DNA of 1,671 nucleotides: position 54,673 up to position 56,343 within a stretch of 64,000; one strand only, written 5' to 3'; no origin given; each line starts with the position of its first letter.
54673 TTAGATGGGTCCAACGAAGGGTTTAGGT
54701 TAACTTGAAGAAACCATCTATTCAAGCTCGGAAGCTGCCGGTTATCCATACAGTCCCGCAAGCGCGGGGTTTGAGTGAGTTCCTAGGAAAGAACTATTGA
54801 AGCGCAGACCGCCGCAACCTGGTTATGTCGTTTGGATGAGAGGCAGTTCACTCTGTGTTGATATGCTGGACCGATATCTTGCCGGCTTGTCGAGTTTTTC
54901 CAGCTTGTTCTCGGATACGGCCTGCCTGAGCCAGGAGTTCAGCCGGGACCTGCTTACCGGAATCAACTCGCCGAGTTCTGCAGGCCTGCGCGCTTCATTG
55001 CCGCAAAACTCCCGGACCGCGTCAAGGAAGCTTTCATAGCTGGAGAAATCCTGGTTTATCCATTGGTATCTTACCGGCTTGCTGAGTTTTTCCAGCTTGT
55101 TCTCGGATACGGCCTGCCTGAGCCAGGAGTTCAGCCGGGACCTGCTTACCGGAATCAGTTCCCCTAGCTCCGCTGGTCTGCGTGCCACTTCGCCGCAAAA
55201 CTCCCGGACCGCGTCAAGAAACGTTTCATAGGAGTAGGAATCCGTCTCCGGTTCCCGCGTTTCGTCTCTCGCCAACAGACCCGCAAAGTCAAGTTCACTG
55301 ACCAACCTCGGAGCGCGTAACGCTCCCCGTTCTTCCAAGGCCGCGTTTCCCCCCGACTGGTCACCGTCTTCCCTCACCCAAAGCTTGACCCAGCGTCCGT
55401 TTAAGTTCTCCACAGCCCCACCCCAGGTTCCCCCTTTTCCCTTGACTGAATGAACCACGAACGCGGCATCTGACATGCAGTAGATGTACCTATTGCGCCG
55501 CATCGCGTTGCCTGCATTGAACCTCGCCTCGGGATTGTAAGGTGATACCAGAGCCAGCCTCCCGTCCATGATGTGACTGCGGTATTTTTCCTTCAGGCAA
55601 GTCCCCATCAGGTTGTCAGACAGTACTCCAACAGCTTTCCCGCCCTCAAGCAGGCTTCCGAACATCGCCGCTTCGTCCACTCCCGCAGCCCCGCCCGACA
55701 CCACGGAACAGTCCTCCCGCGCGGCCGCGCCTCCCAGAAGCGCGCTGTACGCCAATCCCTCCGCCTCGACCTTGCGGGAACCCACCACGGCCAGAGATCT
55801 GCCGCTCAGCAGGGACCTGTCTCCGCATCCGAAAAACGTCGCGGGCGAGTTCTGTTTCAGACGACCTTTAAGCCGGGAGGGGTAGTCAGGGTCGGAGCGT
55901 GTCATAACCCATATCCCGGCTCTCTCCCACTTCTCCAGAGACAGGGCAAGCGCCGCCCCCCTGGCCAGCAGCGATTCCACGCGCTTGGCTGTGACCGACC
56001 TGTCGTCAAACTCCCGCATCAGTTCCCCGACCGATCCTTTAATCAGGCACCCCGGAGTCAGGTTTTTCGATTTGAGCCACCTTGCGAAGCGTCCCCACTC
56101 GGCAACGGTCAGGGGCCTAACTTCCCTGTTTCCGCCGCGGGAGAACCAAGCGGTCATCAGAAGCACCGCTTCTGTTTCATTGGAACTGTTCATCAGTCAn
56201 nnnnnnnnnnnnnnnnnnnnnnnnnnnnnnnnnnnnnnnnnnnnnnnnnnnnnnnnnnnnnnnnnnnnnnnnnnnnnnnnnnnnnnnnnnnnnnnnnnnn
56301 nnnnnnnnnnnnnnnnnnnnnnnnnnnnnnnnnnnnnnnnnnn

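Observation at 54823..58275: RecQ-helicase-PRTase fusion + DprA-like pair (PsyrTA/ShosTA-like toxin-antitoxin/defense module) with a fresh tandem duplication in the DprA-like gene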

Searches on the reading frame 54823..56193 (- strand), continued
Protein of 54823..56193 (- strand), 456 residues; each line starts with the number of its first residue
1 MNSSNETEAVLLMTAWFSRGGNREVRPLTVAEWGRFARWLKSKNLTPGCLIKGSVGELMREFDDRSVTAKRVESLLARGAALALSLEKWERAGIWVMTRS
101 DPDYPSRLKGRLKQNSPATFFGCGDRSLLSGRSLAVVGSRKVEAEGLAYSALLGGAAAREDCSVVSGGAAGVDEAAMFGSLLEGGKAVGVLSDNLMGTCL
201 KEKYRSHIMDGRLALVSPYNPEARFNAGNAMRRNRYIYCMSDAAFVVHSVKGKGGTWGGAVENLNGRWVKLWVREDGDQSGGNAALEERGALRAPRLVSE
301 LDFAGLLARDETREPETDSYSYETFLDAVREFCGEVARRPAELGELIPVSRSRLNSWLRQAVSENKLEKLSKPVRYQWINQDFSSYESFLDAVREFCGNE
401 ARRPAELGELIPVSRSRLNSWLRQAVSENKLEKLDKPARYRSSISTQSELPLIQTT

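Call 60: find_encoding_contigs(protein=P0005, flank=5000, max_places=2)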
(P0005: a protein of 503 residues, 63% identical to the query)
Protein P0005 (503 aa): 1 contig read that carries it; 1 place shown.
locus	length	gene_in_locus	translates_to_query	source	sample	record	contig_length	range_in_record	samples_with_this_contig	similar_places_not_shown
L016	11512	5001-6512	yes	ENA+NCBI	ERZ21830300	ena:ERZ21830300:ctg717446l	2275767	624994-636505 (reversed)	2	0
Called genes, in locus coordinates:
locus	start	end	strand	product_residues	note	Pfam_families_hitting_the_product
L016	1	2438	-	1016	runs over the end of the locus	PF05066:HARE-HTH, PF13208:TerB_N, PF05099:TerB, PF15615:TerB_C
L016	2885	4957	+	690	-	PF04851:ResIII, PF00270:DEAD, PF00271:Helicase_C, PF00156:Pribosyltran (weak)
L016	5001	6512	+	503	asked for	PF08672:ANAPC2 (faint), PF02481:DNA_processg_A, PF18306:LDcluster4 (weak), PF04703:FaeA (faint)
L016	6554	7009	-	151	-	PF15731:MqsA_antitoxin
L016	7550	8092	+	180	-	-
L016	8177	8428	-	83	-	PF04014:MazE_antitoxin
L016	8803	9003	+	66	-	-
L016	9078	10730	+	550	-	-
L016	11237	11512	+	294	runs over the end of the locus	PF00892:EamA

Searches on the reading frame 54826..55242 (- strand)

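Call 28: search_protein_families(library=ncbifam, proteins=[window:54826-55242:-], max_evalue=10)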
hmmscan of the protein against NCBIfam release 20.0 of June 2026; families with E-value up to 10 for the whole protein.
window:54826-55242:- (139 aa): 5 families
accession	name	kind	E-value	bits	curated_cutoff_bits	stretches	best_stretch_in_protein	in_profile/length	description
NF033695.1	trnsprt_adja_30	subfamily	0.0057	16.4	35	2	73-81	14-22/30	KPN_01571 family protein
NF033545.0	transpos_IS630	equivalog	0.042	13.3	100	1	86-133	14-62/299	IS630 family transposase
NF041189.1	blaKBL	exception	0.054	12.7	600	1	29-57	193-221/286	KBL family class A beta-lactamase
NF037961.1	RodA_shape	subfamily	0.066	12.5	150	2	97-129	248-280/415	rod shape-determining protein RodA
NF005209.0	PRK06680.1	subfamily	0.15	10.9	320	1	21-52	55-86/286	D-amino-acid transaminase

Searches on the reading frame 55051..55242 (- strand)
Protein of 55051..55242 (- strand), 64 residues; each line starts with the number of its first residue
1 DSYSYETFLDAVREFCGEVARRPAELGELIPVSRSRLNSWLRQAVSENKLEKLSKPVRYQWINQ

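Call 88: search_protein_representatives(protein=window:55051-55242:-)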
Query: 64 residues. Proteins with E-value up to 0.001 (for the whole library): 102; up to 1e-10: 8; up to 1e-30: 2. The best 102 are listed.
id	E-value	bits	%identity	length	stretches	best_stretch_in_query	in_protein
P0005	5.8e-60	212.5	57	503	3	2-63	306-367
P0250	2.7e-50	182.1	84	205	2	1-64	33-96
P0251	1.2e-24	101.5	40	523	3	4-63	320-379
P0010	2.5e-19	84.8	42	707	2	4-63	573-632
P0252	1.1e-11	60.7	49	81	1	4-62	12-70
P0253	1.7e-11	60.2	36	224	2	5-63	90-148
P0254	1.8e-11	60.0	53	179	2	23-60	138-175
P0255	7.3e-11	58.2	46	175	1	5-63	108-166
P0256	7.9e-10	54.9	47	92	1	5-62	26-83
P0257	5.0e-09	52.4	45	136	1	5-62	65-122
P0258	7.6e-09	51.8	33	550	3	12-61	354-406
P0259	8.0e-09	51.8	43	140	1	5-64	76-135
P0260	1.6e-08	50.8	45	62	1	13-63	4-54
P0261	2.5e-08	50.2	44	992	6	32-57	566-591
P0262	2.8e-08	50.0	41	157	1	5-63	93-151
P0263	3.0e-08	49.9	34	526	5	13-45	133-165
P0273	2.3e-07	47.2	42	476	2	21-62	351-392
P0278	1.0e-06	45.2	33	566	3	24-64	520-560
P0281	1.4e-06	44.7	34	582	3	12-60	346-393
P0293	7.1e-06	42.5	34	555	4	13-44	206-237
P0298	1.9e-05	41.2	40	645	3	30-61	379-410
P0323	3.0e-04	37.4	34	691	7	18-55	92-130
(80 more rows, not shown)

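Call 89: search_protein_families(library=pfam, proteins=[P0251, P0258, P0261, P0263, P0278, P0281, P0293, P0298, P0323, P0273], max_evalue=0.001)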
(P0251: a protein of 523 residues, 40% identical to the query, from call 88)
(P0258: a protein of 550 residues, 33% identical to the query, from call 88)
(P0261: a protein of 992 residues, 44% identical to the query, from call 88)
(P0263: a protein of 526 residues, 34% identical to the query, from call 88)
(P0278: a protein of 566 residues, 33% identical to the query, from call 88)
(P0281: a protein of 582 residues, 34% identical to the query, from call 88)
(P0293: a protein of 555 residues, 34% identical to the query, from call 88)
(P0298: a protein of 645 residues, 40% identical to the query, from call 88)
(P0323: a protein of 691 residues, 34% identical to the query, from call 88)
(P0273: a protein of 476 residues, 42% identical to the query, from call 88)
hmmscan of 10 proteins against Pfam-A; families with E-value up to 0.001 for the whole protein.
P0251 (523 aa): 1 family
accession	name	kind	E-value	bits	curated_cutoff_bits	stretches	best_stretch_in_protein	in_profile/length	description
PF02481.21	DNA_processg_A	-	2.7e-22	79.4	29.6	1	93-294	6-209/212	DNA recombination-mediator protein A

P0258 (550 aa): 9 families
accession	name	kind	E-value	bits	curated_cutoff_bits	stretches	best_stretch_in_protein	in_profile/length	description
PF02481.21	DNA_processg_A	-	2.4e-36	125.3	29.6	1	93-269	3-180/212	DNA recombination-mediator protein A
PF04703.18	FaeA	-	5e-14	52.8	20.7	1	364-397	14-47/62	FaeA-like protein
PF18306.6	LDcluster4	-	3.6e-10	40.1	26.3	1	138-200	5-68/151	SLOG cluster4 family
PF21476.4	PF0610-like_N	-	2.3e-06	28.2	33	0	355-378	4-27/50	PF0610-like, N-terminal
PF13384.12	HTH_23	-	6.9e-06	26.2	24.6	0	490-520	11-41/50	Homeodomain-like domain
PF12840.13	HTH_20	-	0.00012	22.4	27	0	489-521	9-43/51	Helix-turn-helix domain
PF08100.18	Dimerisation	-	0.00029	21.1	25.6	0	481-523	22-67/93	O-methyltransferase dimerisation domain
PF16365.12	EutK_C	-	0.00032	21.1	27.5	0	498-529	16-47/52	Ethanolamine utilization protein EutK C-terminus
PF01527.26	HTH_Tnp_1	-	0.0005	20.7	24.1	0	488-539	15-67/75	Transposase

P0261 (992 aa): 3 families
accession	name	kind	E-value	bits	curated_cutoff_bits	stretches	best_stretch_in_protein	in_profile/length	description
PF00271.37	Helicase_C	-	1e-10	42.3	23.5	1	263-378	5-110/110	Helicase conserved C-terminal domain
PF04851.21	ResIII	-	4.6e-10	40.1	22.5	1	15-160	4-162/164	Type III restriction enzyme, res subunit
PF00270.35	DEAD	-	2.8e-07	30.8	26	1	19-162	4-162/167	DEAD/DEAH box helicase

P0263 (526 aa): 60 families (the best 25 are shown)
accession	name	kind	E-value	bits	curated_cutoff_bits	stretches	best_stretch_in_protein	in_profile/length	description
PF13384.12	HTH_23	-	1.2e-30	104.9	24.6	1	197-222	16-40/50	Homeodomain-like domain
PF13936.12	HTH_38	-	4.8e-28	97.1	27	0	189-221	11-42/44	Helix-turn-helix domain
PF04545.22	Sigma70_r4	-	6.4e-23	80.5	24.1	0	134-165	17-45/50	Sigma-70, region 4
PF08822.17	DUF1804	-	1e-22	81.2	29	0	187-230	7-50/164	Protein of unknown function (DUF1804)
PF08281.18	Sigma70_r4_2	-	4e-22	78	25.7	0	303-330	20-47/54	Sigma-70, region 4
PF13518.12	HTH_28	-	6.4e-20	71.4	25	0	21-49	8-36/52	Helix-turn-helix domain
PF12728.13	HTH_17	-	2.6e-18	66.4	27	0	200-230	2-36/51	Helix-turn-helix domain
PF01047.28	MarR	-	9.6e-18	64.3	24.6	0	191-221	9-39/59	MarR family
PF03683.19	UPF0175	-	1.1e-16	60.7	27.9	0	303-345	27-69/75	Uncharacterised protein family (UPF0175)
PF13411.12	MerR_1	-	6.6e-15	55.4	21.6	0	200-235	1-34/69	MerR HTH family regulatory protein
PF01381.28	HTH_3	-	2.6e-14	53.4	23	0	191-223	1-33/55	Helix-turn-helix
PF04218.19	CENP-B_N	-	3e-14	52.8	21.2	0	197-223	20-46/53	CENP-B N-terminal DNA-binding domain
PF04967.18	HTH_10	-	3.9e-13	49.4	23.1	0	309-332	23-46/53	HTH DNA binding domain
PF01022.26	HTH_5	-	5.4e-13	49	22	0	197-221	13-37/47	Bacterial regulatory protein, arsR family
PF07037.17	YfeC-like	-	3e-12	47.3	22.9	0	200-226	1-27/122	Transcription regulator YfeC-like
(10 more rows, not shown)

P0278 (566 aa): 17 families
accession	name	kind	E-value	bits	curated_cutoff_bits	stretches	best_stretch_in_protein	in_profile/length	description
PF02481.21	DNA_processg_A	-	1.2e-33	116.5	29.6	1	103-274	2-174/212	DNA recombination-mediator protein A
PF04703.18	FaeA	-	1.3e-18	67.5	20.7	3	386-424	9-47/62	FaeA-like protein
PF16365.12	EutK_C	-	2.4e-11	43.9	27.5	0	386-426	8-48/52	Ethanolamine utilization protein EutK C-terminus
PF18306.6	LDcluster4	-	4.4e-10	39.8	26.3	1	149-212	5-69/151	SLOG cluster4 family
PF12840.13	HTH_20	-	1.1e-09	38.5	27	0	509-544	9-46/51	Helix-turn-helix domain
PF13518.12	HTH_28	-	1.3e-09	38.4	25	0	520-552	16-51/52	Helix-turn-helix domain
PF01978.25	TrmB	-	2e-08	34.4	25.6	0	514-558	20-65/68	Sugar-specific transcriptional regulator TrmB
PF13545.12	HTH_Crp_2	-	4.3e-08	33.5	27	0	512-553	18-59/70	Crp-like helix-turn-helix domain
PF13384.12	HTH_23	-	5.6e-08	32.8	24.6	0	518-544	19-45/50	Homeodomain-like domain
PF01047.28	MarR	-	2.9e-07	30.7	24.6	0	516-549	17-50/59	MarR family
PF13635.12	DUF4143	-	2.6e-06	27.7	28.1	0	493-552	7-66/160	Domain of unknown function (DUF4143)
PF12728.13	HTH_17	-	2.1e-05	25.1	27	0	518-539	3-24/51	Helix-turn-helix domain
PF05344.16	DUF746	-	4.8e-05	23.7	26.9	0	409-425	36-52/64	Domain of Unknown Function (DUF746)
PF00126.33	HTH_1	-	0.00015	22.1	26.6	0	520-542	17-39/60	Bacterial regulatory helix-turn-helix protein, lysR family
PF13551.12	HTH_29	-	0.00037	21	28.1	0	456-499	14-61/64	Winged helix-turn helix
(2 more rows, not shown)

P0281 (582 aa): 2 families
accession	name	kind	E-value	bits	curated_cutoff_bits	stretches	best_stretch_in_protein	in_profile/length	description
PF02481.21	DNA_processg_A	-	1.1e-39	136.3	29.6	1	92-294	3-208/212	DNA recombination-mediator protein A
PF18306.6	LDcluster4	-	8.3e-08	32.4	26.3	1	137-204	5-73/151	SLOG cluster4 family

P0293 (555 aa): 30 families (the best 25 are shown)
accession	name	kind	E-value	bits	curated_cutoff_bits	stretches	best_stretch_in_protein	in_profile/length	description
PF08822.17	DUF1804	-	7.1e-23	81.7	29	0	317-351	9-43/164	Protein of unknown function (DUF1804)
PF13384.12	HTH_23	-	4.1e-22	77.8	24.6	0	86-114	14-41/50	Homeodomain-like domain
PF03683.19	UPF0175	-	7.5e-21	74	27.9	0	82-119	25-62/75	Uncharacterised protein family (UPF0175)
PF13518.12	HTH_28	-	1.5e-18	66.9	25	0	81-117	4-39/52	Helix-turn-helix domain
PF08281.18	Sigma70_r4_2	-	1.6e-17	63.3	25.7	0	89-114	25-50/54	Sigma-70, region 4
PF12728.13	HTH_17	-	2.7e-13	50.4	27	0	329-365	3-40/51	Helix-turn-helix domain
PF13411.12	MerR_1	-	2.5e-12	47.2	21.6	0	36-62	5-31/69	MerR HTH family regulatory protein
PF03374.19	ANT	-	5.5e-11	43.2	25.3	0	270-312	25-67/108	Phage antirepressor protein KilAC domain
PF15943.11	YdaS_toxin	-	1.4e-10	41.3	30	0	92-116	10-35/65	Bacterial toxin YdaS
PF04545.22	Sigma70_r4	-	4.5e-10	39.3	24.1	0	379-411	18-50/50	Sigma-70, region 4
PF22233.2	PhyR_sigma-like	-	2.4e-09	37.3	27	0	90-115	19-44/50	Response regulator PhyR, sigma-like domain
PF13936.12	HTH_38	-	3.1e-09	36.9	27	0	81-113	12-43/44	Helix-turn-helix domain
PF04967.18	HTH_10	-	4.4e-09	36.4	23.1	0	268-293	23-48/53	HTH DNA binding domain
PF13551.12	HTH_29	-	1.5e-08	35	28.1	0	88-115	9-37/64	Winged helix-turn helix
PF07037.17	YfeC-like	-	7.8e-08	33.1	22.9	0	214-237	1-24/122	Transcription regulator YfeC-like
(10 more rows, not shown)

P0298 (645 aa): 6 families
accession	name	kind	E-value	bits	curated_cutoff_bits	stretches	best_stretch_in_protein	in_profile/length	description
PF02481.21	DNA_processg_A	-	9.9e-37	126.6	29.6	1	90-277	2-193/212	DNA recombination-mediator protein A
PF18306.6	LDcluster4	-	1.5e-11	44.6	26.3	1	136-253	5-105/151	SLOG cluster4 family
PF01978.25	TrmB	-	1.3e-06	28.6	25.6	0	475-523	15-64/68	Sugar-specific transcriptional regulator TrmB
PF16365.12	EutK_C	-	8.3e-05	22.9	27.5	0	371-403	16-48/52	Ethanolamine utilization protein EutK C-terminus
PF06224.18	AlkZ-like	-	9.5e-05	22.6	25.9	1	340-524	70-229/329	DNA glycosylase AlkZ-like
PF05331.17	DUF742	-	0.00088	19.6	27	0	472-522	46-94/114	Protein of unknown function (DUF742)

P0323 (691 aa): 5 families
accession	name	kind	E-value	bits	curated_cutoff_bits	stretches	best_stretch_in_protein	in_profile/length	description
PF01471.23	PG_binding_1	-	2.8e-92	303.3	23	8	34-89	2-57/57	Putative peptidoglycan binding domain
PF12890.13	DHOase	-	3.4e-09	37.4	21.2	0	81-120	69-108/142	Dihydro-orotase-like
PF24781.2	FANCA_helical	-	1.7e-05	25.6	28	0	64-78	10-24/82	FANCA helical domain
PF24252.1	CdrL_M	-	3e-05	24.6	27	0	81-102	2-22/77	CdrL-like, middle region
PF09388.15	SpoOE-like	-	0.00045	20.6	23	0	85-100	8-23/42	Spo0E like sporulation regulatory protein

P0273 (476 aa): 2 families
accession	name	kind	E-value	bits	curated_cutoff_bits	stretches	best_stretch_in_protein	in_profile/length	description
PF02481.21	DNA_processg_A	-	7.4e-38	130.3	29.6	1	88-295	3-211/212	DNA recombination-mediator protein A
PF18306.6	LDcluster4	-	2.3e-05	24.5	26.3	1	133-193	5-66/151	SLOG cluster4 family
